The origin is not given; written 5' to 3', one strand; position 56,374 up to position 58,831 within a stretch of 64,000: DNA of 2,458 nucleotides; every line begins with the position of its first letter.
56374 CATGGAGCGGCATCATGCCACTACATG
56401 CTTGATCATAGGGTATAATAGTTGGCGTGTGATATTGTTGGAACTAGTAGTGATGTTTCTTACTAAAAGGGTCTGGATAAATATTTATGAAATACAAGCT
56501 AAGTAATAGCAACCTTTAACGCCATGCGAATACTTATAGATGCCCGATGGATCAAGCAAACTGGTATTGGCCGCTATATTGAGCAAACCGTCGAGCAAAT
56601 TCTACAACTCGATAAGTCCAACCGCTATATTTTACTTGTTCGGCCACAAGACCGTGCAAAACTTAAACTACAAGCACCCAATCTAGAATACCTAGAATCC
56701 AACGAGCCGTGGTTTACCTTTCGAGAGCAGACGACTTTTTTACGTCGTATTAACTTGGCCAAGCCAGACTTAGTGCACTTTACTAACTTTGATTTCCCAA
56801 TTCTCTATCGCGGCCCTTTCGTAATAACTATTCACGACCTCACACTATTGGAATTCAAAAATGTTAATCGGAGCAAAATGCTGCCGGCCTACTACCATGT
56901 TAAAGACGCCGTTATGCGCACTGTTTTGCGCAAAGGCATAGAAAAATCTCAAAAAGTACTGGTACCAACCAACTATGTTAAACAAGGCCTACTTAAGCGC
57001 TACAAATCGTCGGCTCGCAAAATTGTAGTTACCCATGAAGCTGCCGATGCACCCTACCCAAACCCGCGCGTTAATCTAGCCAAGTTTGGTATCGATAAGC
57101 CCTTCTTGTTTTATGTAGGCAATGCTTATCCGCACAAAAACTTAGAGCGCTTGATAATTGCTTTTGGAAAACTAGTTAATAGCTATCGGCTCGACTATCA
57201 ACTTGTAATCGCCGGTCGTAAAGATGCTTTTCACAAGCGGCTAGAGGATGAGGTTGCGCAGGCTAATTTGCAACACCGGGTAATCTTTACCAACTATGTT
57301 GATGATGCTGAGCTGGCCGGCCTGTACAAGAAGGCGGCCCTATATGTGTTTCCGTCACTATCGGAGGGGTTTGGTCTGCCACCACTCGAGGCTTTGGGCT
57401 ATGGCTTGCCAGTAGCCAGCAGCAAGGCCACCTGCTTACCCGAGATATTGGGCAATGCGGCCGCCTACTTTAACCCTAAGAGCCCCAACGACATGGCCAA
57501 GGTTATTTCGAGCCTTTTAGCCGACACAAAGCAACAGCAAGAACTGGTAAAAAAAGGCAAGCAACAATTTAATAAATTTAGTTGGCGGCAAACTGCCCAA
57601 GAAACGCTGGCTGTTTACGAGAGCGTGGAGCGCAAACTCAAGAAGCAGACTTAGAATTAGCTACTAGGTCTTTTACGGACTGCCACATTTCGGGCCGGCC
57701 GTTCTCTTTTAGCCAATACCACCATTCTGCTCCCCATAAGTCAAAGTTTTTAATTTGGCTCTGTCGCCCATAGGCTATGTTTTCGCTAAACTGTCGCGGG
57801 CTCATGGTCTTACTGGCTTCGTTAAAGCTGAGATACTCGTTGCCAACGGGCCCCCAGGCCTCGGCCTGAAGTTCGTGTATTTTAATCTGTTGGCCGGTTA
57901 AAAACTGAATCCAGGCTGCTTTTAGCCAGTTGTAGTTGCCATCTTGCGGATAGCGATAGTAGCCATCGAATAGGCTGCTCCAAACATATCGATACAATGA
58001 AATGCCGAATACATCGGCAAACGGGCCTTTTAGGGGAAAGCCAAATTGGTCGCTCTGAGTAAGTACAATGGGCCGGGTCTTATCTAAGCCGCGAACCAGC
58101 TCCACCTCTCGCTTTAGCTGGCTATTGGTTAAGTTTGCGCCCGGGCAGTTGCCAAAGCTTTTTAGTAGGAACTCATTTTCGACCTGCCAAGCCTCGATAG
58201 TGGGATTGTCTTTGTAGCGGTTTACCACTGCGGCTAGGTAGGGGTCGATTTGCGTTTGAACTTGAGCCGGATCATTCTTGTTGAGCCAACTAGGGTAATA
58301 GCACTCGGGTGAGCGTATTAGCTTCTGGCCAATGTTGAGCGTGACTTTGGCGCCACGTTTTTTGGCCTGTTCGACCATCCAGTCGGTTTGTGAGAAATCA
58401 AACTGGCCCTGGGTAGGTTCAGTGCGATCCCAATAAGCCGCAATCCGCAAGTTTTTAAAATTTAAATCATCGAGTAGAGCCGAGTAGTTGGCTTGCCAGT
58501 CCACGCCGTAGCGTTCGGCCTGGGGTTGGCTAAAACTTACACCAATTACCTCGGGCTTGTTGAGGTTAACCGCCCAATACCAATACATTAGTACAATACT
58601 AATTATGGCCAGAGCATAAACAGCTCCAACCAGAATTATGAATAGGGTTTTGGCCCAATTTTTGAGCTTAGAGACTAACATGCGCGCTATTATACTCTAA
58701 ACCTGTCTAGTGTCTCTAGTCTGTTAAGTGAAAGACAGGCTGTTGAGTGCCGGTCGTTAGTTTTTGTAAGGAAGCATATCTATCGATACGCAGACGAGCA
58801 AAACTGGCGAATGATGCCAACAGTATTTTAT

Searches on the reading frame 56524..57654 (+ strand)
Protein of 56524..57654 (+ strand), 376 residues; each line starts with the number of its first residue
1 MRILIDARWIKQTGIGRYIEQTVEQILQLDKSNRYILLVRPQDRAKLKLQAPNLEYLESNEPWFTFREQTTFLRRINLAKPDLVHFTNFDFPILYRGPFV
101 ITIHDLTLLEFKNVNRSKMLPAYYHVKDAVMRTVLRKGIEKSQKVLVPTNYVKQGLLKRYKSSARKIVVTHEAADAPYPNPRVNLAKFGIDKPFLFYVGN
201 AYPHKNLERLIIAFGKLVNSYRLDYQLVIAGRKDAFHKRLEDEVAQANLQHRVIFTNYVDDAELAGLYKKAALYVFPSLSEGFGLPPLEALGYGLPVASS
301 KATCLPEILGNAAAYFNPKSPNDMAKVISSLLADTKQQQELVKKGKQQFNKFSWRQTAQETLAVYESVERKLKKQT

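Call 66: search_protein_families(library=pfam, proteins=[window:56524-57654:+], max_evalue=0.01)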
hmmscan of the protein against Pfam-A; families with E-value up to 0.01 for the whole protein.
window:56524-57654:+ (376 aa): 6 families
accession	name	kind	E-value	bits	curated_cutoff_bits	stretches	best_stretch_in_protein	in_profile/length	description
PF00534.26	Glycos_transf_1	-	3.8e-34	118.1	26.4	1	191-347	14-171/172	Glycosyl transferases group 1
PF13692.12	Glyco_trans_1_4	-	1.1e-26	94.3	27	1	193-334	2-142/142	Glycosyl transferases group 1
PF20706.3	GT4-conflict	-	4.9e-15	55.8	26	1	191-360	196-384/385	Family 4 Glycosyltransferase in conflict systems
PF13439.12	Glyco_transf_4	-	5e-10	40.1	28.5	1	50-173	42-165/170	Glycosyltransferase Family 4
PF13524.12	Glyco_trans_1_2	-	8.7e-07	29.4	25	1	225-362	15-143/144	Glycosyl transferase-like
PF13579.12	Glyco_trans_4_4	-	0.0052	17.6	29.7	1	61-170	52-155/158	Glycosyl transferase 4-like domain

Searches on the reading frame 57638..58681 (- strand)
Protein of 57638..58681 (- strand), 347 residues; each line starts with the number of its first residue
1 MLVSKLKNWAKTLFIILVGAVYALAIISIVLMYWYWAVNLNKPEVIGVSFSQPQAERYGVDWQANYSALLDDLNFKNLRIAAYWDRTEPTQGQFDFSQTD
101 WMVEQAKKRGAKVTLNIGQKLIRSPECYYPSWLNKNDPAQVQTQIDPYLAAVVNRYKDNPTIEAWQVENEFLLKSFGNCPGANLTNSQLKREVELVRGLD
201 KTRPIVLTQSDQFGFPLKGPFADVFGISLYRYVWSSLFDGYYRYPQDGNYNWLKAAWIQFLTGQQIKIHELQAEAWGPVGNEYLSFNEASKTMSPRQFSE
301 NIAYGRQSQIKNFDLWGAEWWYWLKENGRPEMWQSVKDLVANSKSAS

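Call 66: search_protein_families(library=pfam, proteins=[window:57638-58681:-], max_evalue=0.01)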
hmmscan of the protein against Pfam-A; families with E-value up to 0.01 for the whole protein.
window:57638-58681:- (347 aa): 2 families
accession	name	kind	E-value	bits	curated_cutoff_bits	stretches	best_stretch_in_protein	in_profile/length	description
PF02449.21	Glyco_hydro_42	-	4.8e-10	39.8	21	1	74-143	23-86/376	Beta-galactosidase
PF00331.26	Glyco_hydro_10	-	1.4e-08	34.8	22.1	1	83-174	46-132/311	Glycosyl hydrolase family 10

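Call 67: search_solved_structures(query=window:57638-58681:-, max_evalue=0.01)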
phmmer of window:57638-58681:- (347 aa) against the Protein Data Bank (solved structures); distinct sequences matched with E-value up to 0.01: 55.
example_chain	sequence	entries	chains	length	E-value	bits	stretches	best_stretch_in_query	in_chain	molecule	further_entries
3o2l_A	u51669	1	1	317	5.3e-07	32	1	82-171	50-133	Endo-1,4-beta-xylanase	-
1i1w_A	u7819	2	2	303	2.8e-06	29.6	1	81-171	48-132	ENDO-1,4-BETA-XYLANASE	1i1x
2bnj_A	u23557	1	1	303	2.8e-06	29.6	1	81-171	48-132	ENDO-1,4-BETA-XYLANASE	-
31ct_A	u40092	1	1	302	3.3e-06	29.4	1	81-171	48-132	Endo-1,4-beta-xylanase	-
1gok_A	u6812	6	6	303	3.3e-06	29.4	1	81-171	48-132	ENDO-1,4-BETA-XYLANASE | xylanase I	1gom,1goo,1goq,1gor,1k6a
1b30_A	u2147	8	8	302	5.8e-06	28.6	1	81-174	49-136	PROTEIN (XYLANASE) | ENDO-1,4-BETA-XYLANASE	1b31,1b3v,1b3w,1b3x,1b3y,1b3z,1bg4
3u7v_A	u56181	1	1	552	8.5e-06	28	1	72-137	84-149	Beta-galactosidase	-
7k4u_A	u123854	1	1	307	2.3e-05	26.6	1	82-171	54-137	Endo-1,4-beta-xylanase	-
7k4r_A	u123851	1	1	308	2.3e-05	26.6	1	82-171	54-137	Endo-1,4-beta-xylanase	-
7k4p_A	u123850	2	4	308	2.9e-05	26.3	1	82-171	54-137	Endo-1,4-beta-xylanase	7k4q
3nyd_A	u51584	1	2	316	3e-05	26.2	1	82-171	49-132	Endo-1,4-beta-xylanase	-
5rg4_A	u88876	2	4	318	3.1e-05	26.2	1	82-171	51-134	Kemp Eliminase HG3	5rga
1ta3_B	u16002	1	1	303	3.3e-05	26.1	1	82-186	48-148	Endo-1,4-beta-xylanase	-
8usl_A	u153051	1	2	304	3.7e-05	26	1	82-170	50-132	Kemp eliminase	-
8usk_A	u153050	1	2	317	4e-05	25.8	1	82-170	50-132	Kemp eliminase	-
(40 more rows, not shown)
